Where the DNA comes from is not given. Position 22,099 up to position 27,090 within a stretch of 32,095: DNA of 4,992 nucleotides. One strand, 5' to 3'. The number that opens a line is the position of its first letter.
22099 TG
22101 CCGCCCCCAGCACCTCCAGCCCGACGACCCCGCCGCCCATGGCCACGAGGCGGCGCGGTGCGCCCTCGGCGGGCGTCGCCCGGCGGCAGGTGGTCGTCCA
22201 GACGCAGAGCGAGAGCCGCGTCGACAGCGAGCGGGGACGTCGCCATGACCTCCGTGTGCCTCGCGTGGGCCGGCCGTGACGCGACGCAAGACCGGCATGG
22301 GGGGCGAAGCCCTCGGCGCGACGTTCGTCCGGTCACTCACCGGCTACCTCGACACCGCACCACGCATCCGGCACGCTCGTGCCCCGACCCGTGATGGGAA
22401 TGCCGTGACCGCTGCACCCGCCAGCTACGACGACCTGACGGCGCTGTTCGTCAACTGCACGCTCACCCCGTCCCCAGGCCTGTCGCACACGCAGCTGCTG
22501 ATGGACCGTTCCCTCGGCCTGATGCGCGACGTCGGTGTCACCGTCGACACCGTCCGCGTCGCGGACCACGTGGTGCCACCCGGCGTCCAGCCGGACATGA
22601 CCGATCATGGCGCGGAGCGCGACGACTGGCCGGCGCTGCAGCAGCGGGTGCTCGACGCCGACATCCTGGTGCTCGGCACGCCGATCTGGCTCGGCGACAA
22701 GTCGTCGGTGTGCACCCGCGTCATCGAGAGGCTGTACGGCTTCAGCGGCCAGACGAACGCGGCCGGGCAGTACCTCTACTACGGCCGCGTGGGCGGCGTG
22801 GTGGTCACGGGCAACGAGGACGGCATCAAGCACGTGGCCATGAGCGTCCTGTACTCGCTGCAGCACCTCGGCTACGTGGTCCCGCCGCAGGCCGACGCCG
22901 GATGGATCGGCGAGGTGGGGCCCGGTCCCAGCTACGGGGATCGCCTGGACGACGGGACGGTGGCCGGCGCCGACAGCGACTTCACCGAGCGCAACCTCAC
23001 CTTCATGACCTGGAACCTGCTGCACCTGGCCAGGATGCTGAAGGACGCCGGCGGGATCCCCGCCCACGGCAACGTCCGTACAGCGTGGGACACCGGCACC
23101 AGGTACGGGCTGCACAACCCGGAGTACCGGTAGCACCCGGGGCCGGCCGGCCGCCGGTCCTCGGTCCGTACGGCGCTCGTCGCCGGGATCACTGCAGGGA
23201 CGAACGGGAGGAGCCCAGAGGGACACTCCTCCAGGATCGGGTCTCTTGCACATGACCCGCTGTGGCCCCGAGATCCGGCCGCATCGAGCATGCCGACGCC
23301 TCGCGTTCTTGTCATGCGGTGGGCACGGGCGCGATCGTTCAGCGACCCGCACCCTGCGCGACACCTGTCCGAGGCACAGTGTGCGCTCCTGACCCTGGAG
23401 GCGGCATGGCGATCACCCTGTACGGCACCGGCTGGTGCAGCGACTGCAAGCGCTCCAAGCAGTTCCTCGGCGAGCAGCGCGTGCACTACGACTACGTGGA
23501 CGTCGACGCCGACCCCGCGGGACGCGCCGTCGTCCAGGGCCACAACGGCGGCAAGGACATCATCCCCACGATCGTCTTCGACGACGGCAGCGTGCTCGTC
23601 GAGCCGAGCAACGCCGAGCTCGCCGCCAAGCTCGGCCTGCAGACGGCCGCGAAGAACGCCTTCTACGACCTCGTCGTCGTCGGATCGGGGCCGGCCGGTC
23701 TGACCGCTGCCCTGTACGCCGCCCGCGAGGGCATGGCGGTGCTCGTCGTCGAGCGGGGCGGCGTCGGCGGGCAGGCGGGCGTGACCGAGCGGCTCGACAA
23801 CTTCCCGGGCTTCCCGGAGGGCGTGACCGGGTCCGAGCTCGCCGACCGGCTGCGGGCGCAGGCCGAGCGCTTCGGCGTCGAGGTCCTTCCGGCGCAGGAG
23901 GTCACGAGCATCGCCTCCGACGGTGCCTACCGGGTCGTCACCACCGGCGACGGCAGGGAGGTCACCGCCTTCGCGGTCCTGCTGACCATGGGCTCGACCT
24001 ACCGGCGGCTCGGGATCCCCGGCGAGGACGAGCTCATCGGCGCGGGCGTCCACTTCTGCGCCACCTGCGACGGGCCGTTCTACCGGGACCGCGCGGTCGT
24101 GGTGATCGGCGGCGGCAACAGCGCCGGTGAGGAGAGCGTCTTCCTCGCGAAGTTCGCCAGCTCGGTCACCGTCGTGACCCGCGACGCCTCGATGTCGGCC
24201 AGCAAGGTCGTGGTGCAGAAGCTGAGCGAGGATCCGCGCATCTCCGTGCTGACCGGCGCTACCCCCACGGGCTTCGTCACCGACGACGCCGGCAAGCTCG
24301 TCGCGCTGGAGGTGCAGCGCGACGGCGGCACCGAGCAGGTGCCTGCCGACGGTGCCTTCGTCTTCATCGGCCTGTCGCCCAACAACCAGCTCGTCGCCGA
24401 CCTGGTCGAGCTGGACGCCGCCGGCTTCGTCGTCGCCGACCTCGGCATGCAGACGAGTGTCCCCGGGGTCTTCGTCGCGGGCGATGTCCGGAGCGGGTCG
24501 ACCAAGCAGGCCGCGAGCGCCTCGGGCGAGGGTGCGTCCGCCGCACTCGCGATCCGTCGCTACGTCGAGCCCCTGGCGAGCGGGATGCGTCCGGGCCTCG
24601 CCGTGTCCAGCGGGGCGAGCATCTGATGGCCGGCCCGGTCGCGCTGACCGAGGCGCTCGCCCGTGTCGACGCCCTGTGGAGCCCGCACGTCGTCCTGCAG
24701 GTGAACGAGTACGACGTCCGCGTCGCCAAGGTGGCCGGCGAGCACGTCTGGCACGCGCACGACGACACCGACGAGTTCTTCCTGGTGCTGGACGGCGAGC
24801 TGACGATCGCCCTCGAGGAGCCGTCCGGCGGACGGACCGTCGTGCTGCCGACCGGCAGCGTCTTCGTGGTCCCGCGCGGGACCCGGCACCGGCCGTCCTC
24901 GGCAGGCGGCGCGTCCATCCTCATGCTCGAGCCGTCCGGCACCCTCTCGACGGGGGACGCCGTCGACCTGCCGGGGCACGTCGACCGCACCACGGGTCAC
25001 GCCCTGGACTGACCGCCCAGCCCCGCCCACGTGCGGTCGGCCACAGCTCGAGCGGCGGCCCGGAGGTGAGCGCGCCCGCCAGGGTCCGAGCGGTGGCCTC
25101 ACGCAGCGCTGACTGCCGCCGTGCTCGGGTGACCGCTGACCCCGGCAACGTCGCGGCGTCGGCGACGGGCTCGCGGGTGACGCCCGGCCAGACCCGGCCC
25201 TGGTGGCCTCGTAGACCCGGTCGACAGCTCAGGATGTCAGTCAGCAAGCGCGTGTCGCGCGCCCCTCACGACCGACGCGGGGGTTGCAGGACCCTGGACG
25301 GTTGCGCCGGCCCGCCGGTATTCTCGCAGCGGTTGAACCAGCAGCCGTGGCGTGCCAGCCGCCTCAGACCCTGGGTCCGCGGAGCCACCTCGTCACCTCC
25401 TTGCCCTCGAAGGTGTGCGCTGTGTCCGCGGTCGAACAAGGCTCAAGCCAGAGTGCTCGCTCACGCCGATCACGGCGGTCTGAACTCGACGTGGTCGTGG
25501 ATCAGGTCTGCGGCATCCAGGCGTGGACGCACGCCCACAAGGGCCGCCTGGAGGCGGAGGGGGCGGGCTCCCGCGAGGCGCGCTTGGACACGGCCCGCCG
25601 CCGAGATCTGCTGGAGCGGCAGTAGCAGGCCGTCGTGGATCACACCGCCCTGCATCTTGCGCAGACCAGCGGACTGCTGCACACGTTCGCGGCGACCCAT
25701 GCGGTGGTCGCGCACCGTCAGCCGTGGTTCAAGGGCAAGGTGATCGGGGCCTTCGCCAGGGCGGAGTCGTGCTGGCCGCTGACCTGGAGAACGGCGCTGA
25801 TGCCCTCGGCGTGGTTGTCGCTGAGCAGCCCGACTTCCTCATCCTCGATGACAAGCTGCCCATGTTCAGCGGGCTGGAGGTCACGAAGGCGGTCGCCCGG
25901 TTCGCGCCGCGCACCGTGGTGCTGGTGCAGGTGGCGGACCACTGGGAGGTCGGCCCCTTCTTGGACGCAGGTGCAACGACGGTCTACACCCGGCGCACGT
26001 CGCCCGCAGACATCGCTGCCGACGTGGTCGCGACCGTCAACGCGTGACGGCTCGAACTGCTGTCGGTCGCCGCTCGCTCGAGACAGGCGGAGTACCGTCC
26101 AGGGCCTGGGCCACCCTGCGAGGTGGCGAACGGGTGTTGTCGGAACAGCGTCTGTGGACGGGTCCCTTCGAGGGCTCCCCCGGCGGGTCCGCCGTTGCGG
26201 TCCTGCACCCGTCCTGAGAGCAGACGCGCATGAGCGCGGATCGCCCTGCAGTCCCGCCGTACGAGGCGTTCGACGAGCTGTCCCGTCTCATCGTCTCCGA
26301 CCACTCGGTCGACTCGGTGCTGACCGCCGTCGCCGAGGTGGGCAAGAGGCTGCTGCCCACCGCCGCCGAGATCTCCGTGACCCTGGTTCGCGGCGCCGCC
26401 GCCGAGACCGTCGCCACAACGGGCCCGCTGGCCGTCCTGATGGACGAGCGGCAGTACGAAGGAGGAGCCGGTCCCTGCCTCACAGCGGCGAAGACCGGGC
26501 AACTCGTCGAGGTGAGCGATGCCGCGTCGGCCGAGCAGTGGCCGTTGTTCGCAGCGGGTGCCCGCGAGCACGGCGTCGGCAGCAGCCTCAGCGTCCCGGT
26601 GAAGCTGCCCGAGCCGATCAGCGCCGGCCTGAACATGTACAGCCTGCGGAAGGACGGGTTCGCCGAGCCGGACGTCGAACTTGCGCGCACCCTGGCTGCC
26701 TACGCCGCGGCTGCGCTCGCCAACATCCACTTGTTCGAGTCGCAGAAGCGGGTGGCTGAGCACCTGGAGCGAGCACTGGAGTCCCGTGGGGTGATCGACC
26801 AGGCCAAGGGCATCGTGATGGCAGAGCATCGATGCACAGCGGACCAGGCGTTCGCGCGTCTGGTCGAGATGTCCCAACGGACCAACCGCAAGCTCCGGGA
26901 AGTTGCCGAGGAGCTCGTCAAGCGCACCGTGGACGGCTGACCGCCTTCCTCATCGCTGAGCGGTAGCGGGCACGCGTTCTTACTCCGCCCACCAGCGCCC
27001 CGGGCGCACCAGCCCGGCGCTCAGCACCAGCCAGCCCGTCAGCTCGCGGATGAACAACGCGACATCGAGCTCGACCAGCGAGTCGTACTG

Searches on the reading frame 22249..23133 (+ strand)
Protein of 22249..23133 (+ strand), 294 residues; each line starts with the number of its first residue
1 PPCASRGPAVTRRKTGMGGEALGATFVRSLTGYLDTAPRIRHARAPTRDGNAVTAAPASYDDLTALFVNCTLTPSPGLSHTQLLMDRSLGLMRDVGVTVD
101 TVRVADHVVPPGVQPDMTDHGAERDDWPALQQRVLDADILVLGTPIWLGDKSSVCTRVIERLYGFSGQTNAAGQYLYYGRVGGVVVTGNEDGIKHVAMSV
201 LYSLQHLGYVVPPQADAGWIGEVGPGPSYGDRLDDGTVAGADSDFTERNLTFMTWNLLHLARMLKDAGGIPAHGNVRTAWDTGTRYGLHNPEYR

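Call 37: search_protein_families(library=pfam, proteins=[window:22249-23133:+], max_evalue=0.0001)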
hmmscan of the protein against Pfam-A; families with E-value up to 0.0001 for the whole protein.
window:22249-23133:+ (294 aa): 1 family
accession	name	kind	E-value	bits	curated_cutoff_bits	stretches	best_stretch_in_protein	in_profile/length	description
PF03358.20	FMN_red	-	4.2e-12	46.3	24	1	79-214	14-142/152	NADPH-dependent FMN reductase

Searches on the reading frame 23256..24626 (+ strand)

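Call 37: search_protein_families(library=pfam, proteins=[window:23256-24626:+], max_evalue=0.0001)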
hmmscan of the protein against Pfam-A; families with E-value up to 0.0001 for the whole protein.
window:23256-24626:+ (456 aa): 10 families
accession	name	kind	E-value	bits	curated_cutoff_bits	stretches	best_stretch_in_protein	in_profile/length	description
PF07992.20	Pyr_redox_2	-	4.8e-47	161.2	26.1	1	137-426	1-291/291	Pyridine nucleotide-disulphide oxidoreductase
PF13738.12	Pyr_redox_3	-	7.6e-23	81.6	30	1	189-409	77-305/305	Pyridine nucleotide-disulphide oxidoreductase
PF00070.33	Pyr_redox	-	8.4e-16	58.7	22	1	281-354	2-80/82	Pyridine nucleotide-disulphide oxidoreductase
PF00462.30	Glutaredoxin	-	1.5e-10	41.5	22.9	1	53-110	1-57/60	Glutaredoxin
PF01266.30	DAO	-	1.5e-09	38.3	27.9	1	138-175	1-40/353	FAD dependent oxidoreductase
PF12831.13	FAD_oxidored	-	4.6e-09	36.5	27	1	138-174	1-38/416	FAD dependent oxidoreductase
PF03486.20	HI0933_like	-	6.7e-07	29.4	50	0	138-169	2-33/244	HI0933-like protein Rossmann domain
PF13450.12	NAD_binding_8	-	2.5e-06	28.1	21.9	1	141-175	1-36/68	NAD(P)-binding Rossmann-like domain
PF00890.30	FAD_binding_2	-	5.1e-06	26.4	20.4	1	138-172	1-36/414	FAD binding domain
PF01946.23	Thi4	-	2.7e-05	24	26.2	1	133-168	14-50/235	Thi4 family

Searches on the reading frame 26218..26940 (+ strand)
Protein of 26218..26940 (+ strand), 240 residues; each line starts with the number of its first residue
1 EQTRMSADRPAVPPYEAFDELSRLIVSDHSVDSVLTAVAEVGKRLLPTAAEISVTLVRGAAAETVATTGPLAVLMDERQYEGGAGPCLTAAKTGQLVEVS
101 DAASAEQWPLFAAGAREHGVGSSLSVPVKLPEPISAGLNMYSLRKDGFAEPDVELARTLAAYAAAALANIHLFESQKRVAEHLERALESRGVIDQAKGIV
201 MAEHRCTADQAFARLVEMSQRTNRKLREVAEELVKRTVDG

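Call 37: search_protein_families(library=pfam, proteins=[window:26218-26940:+], max_evalue=0.0001)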
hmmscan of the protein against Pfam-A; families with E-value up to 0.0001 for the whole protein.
window:26218-26940:+ (240 aa): 3 families
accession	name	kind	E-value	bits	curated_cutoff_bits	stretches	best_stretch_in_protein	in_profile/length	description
PF03861.19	ANTAR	-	7.9e-23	80.4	27.3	1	181-234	1-54/54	ANTAR domain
PF13185.12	GAF_2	-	1.8e-13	51.3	28.6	1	29-167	2-135/136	GAF domain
PF01590.32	GAF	-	9.7e-07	29.8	22.4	1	77-167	46-133/133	GAF domain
